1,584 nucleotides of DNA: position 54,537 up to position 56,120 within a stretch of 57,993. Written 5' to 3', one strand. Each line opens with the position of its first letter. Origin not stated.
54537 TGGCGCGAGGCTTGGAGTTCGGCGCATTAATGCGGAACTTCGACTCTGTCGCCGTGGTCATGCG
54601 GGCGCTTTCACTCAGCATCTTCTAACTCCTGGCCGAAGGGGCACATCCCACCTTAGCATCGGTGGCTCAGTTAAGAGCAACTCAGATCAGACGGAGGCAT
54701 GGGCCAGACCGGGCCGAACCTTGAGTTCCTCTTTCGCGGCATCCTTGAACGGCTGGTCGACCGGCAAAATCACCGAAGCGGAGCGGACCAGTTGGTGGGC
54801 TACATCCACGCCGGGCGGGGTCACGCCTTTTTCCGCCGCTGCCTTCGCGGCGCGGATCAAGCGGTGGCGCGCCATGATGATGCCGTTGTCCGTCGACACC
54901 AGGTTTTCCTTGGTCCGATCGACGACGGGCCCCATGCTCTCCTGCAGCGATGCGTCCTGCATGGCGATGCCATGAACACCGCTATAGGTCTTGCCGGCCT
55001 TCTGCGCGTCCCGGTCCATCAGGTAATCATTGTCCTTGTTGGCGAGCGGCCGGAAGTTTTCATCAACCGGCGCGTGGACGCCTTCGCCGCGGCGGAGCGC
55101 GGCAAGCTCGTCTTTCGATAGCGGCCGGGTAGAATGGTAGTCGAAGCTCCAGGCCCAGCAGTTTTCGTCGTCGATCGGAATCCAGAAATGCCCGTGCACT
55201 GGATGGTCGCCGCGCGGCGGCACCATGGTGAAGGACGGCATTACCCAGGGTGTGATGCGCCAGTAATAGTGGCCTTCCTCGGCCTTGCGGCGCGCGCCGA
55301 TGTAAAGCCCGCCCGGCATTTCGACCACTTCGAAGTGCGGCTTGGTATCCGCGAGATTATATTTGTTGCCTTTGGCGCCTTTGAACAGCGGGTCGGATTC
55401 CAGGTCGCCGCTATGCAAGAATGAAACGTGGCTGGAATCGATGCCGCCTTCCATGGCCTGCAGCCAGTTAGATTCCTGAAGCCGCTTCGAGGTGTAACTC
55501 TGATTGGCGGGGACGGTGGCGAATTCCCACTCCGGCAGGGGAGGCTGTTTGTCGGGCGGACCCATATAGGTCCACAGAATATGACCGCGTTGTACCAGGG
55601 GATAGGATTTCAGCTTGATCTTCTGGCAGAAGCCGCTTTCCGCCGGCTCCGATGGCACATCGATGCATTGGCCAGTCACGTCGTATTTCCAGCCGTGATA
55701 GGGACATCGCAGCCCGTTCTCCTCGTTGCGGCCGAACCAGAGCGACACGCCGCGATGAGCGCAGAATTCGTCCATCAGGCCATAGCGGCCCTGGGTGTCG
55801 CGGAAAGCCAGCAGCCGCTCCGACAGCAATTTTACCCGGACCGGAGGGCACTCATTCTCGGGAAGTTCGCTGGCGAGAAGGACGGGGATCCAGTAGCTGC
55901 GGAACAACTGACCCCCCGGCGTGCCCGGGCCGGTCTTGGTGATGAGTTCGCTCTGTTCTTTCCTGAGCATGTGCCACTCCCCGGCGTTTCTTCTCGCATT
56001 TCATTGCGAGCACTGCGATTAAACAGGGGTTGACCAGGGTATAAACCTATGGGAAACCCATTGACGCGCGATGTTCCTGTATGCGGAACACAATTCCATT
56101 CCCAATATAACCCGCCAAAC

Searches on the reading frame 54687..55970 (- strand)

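Call 52: search_protein_families(library=pfam, proteins=[window:54687-55970:-], max_evalue=0.0001)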
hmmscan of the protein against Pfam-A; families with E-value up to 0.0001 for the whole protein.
window:54687-55970:- (427 aa): 2 families
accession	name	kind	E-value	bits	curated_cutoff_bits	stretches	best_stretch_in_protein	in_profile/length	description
PF19301.5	LigXa_C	-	2.2e-37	129.3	27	1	134-382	1-253/304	LigXa C-terminal domain like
PF00355.32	Rieske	-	3.5e-19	69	20.3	1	27-123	2-87/88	Rieske [2Fe-2S] domain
